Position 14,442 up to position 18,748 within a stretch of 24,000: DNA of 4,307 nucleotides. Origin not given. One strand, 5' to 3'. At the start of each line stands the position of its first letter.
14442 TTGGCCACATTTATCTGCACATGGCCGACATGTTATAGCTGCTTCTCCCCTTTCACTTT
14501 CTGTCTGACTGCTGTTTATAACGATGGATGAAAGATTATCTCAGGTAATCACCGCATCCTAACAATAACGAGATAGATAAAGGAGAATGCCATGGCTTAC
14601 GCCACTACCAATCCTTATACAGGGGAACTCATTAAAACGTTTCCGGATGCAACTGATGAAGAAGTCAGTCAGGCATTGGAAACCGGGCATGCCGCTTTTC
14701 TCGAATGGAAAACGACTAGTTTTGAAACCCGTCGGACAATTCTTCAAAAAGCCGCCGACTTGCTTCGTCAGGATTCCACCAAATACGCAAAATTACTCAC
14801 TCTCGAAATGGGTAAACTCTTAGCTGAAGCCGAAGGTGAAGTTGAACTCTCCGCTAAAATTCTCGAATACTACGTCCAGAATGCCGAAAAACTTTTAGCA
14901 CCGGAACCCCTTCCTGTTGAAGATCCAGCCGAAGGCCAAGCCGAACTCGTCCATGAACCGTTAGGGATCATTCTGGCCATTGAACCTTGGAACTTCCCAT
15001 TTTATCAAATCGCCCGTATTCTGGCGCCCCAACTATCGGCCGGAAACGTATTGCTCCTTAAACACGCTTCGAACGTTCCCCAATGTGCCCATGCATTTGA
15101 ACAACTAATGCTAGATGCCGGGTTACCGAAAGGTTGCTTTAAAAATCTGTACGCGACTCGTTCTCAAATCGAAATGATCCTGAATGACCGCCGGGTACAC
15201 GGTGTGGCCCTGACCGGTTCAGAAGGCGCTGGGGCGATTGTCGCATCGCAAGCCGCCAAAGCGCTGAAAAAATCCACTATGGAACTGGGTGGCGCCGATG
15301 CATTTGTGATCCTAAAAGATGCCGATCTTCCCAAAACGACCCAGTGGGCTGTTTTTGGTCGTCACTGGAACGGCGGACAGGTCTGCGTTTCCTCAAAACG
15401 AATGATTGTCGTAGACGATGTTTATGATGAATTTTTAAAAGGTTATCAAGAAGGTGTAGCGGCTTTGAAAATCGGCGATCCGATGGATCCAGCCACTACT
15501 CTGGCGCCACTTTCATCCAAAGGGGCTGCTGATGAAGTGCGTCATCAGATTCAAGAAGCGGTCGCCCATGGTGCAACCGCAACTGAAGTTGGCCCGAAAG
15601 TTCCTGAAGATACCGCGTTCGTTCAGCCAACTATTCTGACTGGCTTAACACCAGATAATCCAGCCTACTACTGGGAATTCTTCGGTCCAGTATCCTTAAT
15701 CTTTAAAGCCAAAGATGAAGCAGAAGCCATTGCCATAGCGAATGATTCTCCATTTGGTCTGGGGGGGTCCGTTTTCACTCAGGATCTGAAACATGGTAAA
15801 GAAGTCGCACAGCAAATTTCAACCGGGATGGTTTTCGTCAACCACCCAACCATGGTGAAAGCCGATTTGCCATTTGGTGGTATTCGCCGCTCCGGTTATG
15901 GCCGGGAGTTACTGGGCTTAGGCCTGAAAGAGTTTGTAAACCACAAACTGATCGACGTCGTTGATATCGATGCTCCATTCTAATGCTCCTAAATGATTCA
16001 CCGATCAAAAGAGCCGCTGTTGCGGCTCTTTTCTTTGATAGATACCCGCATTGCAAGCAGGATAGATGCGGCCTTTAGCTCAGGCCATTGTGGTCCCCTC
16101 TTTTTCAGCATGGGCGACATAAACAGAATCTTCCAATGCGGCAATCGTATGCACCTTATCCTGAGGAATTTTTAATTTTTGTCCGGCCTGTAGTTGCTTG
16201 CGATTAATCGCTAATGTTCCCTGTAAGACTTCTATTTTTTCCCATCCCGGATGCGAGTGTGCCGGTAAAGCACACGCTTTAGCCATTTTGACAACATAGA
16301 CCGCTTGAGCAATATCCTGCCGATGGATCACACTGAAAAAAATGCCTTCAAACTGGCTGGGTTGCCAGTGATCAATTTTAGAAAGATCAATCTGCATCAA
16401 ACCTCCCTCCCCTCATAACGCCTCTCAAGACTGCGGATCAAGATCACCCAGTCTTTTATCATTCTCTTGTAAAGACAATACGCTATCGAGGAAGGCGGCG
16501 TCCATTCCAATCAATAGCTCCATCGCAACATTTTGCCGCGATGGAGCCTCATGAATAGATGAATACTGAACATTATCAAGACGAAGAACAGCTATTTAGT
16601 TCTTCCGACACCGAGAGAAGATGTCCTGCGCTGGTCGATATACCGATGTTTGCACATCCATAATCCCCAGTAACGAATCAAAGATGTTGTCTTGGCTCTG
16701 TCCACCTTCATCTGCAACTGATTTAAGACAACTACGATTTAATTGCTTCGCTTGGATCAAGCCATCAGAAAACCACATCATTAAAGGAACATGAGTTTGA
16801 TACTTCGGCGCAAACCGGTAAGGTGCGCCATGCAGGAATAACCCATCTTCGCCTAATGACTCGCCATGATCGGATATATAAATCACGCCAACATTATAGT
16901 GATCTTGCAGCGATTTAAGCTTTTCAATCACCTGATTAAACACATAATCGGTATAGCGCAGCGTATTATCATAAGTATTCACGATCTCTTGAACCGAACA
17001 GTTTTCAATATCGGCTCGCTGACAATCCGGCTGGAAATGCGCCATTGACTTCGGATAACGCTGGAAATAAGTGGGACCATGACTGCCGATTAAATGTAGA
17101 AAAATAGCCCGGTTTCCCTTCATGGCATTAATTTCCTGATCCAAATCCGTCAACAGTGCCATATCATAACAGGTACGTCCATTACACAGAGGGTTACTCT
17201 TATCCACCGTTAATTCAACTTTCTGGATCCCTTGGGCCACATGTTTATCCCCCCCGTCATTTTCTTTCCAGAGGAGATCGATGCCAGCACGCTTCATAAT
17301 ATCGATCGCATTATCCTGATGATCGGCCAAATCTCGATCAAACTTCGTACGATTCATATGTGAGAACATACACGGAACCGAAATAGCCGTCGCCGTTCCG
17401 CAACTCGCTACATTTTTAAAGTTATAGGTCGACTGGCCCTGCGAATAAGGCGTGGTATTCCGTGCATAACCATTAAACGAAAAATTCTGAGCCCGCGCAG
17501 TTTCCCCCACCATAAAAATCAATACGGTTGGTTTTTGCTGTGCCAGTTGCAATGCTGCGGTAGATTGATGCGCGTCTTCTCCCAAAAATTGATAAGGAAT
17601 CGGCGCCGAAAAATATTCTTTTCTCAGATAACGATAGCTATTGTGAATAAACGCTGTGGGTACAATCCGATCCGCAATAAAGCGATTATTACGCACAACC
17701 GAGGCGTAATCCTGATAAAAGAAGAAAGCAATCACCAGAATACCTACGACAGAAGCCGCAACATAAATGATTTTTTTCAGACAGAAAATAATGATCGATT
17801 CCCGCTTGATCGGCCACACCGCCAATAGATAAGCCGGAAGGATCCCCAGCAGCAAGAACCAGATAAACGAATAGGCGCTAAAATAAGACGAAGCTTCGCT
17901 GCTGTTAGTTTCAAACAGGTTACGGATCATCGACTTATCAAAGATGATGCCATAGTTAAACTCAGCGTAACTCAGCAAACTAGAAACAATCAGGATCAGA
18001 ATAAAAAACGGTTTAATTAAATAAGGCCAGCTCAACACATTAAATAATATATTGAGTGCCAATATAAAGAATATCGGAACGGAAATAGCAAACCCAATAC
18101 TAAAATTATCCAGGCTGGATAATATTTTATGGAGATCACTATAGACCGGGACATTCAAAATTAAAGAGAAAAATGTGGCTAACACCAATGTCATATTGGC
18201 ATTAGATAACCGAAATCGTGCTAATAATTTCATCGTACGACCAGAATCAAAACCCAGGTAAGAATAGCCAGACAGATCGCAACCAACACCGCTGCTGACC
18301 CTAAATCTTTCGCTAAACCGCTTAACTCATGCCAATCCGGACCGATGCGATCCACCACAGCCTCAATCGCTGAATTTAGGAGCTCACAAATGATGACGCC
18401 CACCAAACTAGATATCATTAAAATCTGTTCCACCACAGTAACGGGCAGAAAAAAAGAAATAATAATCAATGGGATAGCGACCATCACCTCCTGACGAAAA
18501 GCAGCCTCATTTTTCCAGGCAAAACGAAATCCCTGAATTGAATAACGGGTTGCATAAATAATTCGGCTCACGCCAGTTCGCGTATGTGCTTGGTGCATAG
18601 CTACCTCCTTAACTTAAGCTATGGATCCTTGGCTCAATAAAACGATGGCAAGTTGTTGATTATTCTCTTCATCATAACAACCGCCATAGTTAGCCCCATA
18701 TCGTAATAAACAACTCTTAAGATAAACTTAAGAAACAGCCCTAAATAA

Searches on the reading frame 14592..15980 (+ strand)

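Call 21: search_protein_families(library=pfam, proteins=[window:14592-15980:+], max_evalue=0.00001)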
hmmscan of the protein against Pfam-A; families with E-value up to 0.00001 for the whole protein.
window:14592-15980:+ (463 aa): 1 family
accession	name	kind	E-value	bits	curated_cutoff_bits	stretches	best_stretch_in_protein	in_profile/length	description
PF00171.27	Aldedh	-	3.8e-132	441.5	23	1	3-453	9-460/461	Aldehyde dehydrogenase family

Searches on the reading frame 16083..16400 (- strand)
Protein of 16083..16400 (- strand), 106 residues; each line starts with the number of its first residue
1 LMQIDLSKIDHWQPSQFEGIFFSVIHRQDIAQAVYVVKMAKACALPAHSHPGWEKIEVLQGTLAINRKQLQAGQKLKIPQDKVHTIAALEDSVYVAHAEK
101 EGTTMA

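Call 71: search_protein_families(library=pfam, proteins=[window:16083-16400:-], max_evalue=0.00001)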
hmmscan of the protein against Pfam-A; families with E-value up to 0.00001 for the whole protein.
window:16083-16400:- (106 aa): 1 family
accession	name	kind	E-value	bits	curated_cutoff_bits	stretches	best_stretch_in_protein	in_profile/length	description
PF12973.13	Cupin_7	-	1.2e-10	41.5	27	1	11-98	12-100/105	ChrR Cupin-like domain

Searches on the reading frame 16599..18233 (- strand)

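Call 21: search_protein_families(library=pfam, proteins=[window:16599-18233:-], max_evalue=0.00001)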
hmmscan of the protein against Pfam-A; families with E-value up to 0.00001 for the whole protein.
window:16599-18233:- (545 aa): 2 families
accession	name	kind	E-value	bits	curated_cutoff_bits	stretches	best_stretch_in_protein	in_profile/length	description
PF00884.28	Sulfatase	-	6.4e-61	206.7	25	1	238-527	3-301/301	Sulfatase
PF08019.17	EptA_B_N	-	2.4e-44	151.3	22.3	1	57-207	2-152/152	Phosphoethanolamine transferase EptA/EptB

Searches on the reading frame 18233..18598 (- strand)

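Call 21: search_protein_families(library=pfam, proteins=[window:18233-18598:-], max_evalue=0.00001)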
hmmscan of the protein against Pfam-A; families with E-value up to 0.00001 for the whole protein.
window:18233-18598:- (122 aa): 1 family
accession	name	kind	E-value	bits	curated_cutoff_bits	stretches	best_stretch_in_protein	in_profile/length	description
PF01219.24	DAGK_prokar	-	4.8e-35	119.9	22.3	1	18-119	1-102/102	Prokaryotic diacylglycerol kinase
